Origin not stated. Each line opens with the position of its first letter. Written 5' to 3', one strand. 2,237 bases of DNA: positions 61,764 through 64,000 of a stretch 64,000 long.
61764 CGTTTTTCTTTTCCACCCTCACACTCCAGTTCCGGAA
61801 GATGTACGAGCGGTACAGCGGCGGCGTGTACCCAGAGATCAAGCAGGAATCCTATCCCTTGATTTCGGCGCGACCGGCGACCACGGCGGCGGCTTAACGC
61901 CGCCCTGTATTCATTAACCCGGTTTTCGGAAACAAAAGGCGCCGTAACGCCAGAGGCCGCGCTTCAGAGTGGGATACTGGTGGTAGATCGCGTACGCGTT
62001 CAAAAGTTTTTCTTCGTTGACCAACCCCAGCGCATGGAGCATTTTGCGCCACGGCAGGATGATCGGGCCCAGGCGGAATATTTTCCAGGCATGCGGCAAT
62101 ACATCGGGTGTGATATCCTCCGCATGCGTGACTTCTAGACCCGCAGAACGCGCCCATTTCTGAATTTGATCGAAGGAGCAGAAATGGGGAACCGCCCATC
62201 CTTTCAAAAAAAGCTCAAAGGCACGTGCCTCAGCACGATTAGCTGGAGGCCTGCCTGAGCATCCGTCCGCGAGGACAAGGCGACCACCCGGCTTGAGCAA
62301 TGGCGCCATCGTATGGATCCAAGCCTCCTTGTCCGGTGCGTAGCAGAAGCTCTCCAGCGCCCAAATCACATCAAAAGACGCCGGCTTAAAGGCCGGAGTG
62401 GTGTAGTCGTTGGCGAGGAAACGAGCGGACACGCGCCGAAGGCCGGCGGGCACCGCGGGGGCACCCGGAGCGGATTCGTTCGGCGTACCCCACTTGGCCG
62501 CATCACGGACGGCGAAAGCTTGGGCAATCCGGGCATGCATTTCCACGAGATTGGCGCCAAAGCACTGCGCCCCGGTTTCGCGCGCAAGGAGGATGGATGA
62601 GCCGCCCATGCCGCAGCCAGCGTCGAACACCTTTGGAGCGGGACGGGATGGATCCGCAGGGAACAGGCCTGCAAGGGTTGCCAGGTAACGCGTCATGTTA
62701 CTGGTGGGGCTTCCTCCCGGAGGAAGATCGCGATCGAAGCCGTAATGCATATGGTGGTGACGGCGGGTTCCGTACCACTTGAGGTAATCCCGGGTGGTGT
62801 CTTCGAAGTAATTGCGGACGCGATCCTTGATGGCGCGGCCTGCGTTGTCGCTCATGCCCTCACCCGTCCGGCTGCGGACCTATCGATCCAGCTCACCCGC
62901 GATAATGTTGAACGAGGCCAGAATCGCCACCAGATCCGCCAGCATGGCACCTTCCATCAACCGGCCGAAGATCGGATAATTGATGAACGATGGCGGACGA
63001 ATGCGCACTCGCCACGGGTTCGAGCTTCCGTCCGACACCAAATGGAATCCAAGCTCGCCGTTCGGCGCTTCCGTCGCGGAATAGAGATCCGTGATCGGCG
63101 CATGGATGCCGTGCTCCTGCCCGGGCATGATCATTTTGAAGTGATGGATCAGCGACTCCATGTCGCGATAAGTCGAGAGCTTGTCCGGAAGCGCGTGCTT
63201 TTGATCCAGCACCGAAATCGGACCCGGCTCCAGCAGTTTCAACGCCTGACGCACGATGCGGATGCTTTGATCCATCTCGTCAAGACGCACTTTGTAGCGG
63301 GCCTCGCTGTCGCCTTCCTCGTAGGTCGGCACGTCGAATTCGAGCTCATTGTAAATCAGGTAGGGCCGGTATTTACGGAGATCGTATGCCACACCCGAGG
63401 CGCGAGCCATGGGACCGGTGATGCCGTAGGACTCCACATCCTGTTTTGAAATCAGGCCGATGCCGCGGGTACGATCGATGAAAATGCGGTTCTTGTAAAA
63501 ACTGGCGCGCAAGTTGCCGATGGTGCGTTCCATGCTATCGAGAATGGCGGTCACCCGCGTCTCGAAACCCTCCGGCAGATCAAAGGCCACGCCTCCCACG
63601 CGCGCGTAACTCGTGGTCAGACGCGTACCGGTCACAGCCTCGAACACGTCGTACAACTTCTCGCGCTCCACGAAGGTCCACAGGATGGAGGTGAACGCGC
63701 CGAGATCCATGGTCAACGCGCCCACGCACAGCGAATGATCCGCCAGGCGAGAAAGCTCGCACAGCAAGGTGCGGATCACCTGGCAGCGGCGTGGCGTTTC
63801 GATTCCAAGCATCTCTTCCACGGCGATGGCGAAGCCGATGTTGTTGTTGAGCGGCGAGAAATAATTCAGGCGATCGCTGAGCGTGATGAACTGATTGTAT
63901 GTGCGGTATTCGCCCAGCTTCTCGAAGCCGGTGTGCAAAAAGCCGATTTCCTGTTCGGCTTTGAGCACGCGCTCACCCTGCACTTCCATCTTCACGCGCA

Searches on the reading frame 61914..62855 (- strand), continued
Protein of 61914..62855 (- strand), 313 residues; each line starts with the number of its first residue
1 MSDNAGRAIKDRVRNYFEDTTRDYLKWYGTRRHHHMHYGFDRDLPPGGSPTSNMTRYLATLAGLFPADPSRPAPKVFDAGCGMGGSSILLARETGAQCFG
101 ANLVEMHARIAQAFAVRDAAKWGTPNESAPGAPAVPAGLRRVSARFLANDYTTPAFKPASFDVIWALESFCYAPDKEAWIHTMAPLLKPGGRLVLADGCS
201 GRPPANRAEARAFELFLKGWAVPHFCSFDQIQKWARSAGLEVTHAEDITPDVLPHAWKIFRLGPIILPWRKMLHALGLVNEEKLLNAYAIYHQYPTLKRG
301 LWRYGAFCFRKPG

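Call 67: predict_structure(alignment_id=A2)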
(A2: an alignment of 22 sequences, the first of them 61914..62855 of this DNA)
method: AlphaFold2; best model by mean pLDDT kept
length: 313 residues; sequences in the alignment: 22
mean_pLDDT: 89.6   pTM: 0.89
mean pLDDT of the five models: 89.6, 88.5, 87.7, 86.5, 84.8
residues with pLDDT >= 90: 198; 70-90: 95; 50-70: 19; < 50: 1
segments of 3 or more residues with pLDDT < 50: none
pLDDT, mean of each block of 10 residues (from residue 1): 75 87 69 64 88 93 92 92 85 93 90 90 78 78 86 92 95 93 98 96 97 93 93 98 98 93 91 95 92 96 98 96
secondary structure, 60 per line:
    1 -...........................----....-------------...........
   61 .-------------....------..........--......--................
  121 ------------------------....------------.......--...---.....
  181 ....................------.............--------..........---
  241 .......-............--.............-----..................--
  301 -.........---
elements in order: H2-28 H33-36 H50-61 E75-78 H85-94 E97-102 H105-120 E145-148 E161-167 H176-186 E187-200 H207-219 H228-237 E241-247 H249-260 H263-275 H281-298 E302-310

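Call 69: fold_search(model_id=the predicted structure, library=pdb)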
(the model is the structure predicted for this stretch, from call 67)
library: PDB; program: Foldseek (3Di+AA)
matches with E <= 10: 1847; with E <= 0.001: 985
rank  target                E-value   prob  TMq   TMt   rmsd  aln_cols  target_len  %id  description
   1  6uvq_A                7.0e-19  1.00  0.64  0.77   4.7       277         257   23  Crystal structure of Apo AtmM (released 2020-11-25)
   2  6uv6_A                1.2e-18  1.00  0.69  0.81   4.2       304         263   22  AtmM with bound rebeccamycin analogue (released 2020-11-25)
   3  6uv6_C                2.2e-18  1.00  0.66  0.78   4.8       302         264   22  AtmM with bound rebeccamycin analogue (released 2020-11-25)
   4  3bus_B                7.2e-18  1.00  0.65  0.83   4.1       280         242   24  Crystal Structure of RebM (released 2008-03-25)
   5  3bus_A                2.1e-17  1.00  0.64  0.79   4.3       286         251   23  Crystal Structure of RebM (released 2008-03-25)
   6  2o57_A                5.5e-17  1.00  0.69  0.76   4.5       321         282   18  Crystal Structure of a putative sarcosine dimethylglycine methyltransferase from Galdieria sulphuraria (released 2006-12-19)
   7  8zc7_B                1.4e-16  1.00  0.63  0.72   4.1       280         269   22  Crystallographic analysis of MitM, which catalyzes the post-mitosane modification in mitomycin biosynthesis (released 2024-11-27)
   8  4pne_A                1.6e-16  1.00  0.66  0.76   4.2       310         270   17  Crystal Structure of the [4+2]-Cyclase SpnF (released 2015-02-18)
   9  8zc8_B                3.7e-16  1.00  0.69  0.77   4.2       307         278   22  The structure of MitM and mitomycin A with SAH in mitomycin (released 2024-11-27)
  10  2o57_D                4.2e-16  1.00  0.65  0.75   5.1       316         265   17  Crystal Structure of a putative sarcosine dimethylglycine methyltransferase from Galdieria sulphuraria (released 2006-12-19)
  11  4pne_B                5.0e-16  1.00  0.66  0.75   4.3       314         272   17  Crystal Structure of the [4+2]-Cyclase SpnF (released 2015-02-18)
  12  2o57_B                5.6e-16  1.00  0.69  0.78   4.4       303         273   17  Crystal Structure of a putative sarcosine dimethylglycine methyltransferase from Galdieria sulphuraria (released 2006-12-19)
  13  5gm2_M                6.0e-16  1.00  0.61  0.72   4.0       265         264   19  Crystal structure of methyltransferase TleD complexed with SAH and teleocidin A1 (released 2016-09-28)
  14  5gm1_E                9.6e-16  1.00  0.61  0.67   3.9       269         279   18  Crystal structure of methyltransferase TleD complexed with SAH (released 2016-09-28)
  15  5gm1_C                1.1e-15  1.00  0.62  0.68   4.0       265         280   18  Crystal structure of methyltransferase TleD complexed with SAH (released 2016-09-28)
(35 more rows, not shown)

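Call 73: search_protein_families(library=padloc, proteins=[window:61914-62855:-], max_evalue=0.01)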
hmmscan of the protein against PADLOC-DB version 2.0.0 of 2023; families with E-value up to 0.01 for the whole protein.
window:61914-62855:- (313 aa): 1 family
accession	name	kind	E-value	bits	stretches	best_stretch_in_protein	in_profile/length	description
PDLC04134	mad2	-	2.2e-13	47.9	1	53-210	278-409/492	mads_2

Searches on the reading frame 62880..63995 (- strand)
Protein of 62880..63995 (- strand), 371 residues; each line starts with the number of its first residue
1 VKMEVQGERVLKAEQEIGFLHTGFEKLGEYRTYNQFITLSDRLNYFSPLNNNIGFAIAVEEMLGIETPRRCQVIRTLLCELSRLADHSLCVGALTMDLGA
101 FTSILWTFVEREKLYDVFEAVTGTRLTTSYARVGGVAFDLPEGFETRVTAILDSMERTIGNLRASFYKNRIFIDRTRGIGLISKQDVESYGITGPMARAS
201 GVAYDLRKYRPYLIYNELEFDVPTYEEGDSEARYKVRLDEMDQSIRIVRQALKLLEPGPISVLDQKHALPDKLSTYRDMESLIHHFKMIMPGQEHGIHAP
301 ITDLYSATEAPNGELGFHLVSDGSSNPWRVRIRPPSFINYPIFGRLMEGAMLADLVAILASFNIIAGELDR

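Call 4: search_protein_families(library=pfam, proteins=[window:62880-63995:-])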
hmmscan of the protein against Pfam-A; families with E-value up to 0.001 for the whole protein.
window:62880-63995:- (371 aa): 1 family
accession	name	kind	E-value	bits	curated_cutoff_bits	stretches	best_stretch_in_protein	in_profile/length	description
PF00346.24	Complex1_49kDa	-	2.7e-103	345.2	24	1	97-371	1-271/271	Respiratory-chain NADH dehydrogenase, 49 Kd subunit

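Call 5: search_protein_families(library=ncbifam, proteins=[window:62880-63995:-])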
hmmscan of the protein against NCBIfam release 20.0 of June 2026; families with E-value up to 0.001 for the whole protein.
window:62880-63995:- (371 aa): 7 families
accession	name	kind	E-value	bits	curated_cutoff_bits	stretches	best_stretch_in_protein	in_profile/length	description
NF004739.1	PRK06075.1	equivalog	1.4e-130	435.6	360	1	2-371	19-384/384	NADH-quinone oxidoreductase subunit D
TIGR01962.1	NuoD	equivalog_domain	2.1e-130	435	459.35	1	3-371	22-386/386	NADH dehydrogenase (quinone) subunit D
NF009808.0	PRK13292.1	equivalog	8.5e-108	361.2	1156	1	3-371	427-791/791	NADH-quinone oxidoreductase subunit B/C/D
NF008974.0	PRK12322.1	equivalog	1.8e-101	339.7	522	2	3-264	26-288/366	NADH-quinone oxidoreductase subunit D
NF008728.0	PRK11742.1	equivalog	2.5e-93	313.5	840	1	3-371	234-598/598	NADH-quinone oxidoreductase subunit C/D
NF040602.1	F420_dehyd_FpoD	exception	7.7e-90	301.6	600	1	2-371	26-372/372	F420H2 dehydrogenase subunit FpoD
NF005649.0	PRK07415.1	equivalog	1.9e-86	290.6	583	1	4-371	31-394/394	NAD(P)H-quinone oxidoreductase subunit H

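Call 42: find_related_loci(query=window:62880-63995:-, collection=metagenome_contigs, flank=9000)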
Query window:62880-63995:- (371 aa) in metagenome_contigs; peptide patterns used: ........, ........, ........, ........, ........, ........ (x = any residue, [..] = any of these).
438 stretches matched a pattern; 89 encode a relative of the query (tblastn E <= 1e-3); the best 80 are kept; 80 distinct loci.
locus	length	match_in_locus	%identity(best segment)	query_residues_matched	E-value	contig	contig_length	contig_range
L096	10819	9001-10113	87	1-371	0e+0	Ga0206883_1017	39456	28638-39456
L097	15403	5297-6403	83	3-371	0e+0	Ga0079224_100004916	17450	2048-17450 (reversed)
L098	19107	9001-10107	82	3-371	0e+0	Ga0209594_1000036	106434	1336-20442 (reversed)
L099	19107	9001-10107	82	3-371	0e+0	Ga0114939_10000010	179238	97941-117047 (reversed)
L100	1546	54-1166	80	1-371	0e+0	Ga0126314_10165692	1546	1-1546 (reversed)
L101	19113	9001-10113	81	1-371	0e+0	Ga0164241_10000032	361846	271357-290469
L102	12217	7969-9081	78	1-371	0e+0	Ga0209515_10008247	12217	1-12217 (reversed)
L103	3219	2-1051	83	22-371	0e+0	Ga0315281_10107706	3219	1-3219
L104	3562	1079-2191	78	1-371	0e+0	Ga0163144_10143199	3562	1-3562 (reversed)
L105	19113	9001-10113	79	1-371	0e+0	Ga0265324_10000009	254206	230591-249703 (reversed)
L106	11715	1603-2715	79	1-371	0e+0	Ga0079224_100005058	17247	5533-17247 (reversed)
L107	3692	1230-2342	60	1-371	1e-165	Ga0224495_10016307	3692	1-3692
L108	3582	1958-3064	62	3-371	4e-166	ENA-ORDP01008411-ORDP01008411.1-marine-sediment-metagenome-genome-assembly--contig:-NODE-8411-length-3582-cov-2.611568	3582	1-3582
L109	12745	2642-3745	59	2-371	2e-149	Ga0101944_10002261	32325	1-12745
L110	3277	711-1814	59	2-371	1e-154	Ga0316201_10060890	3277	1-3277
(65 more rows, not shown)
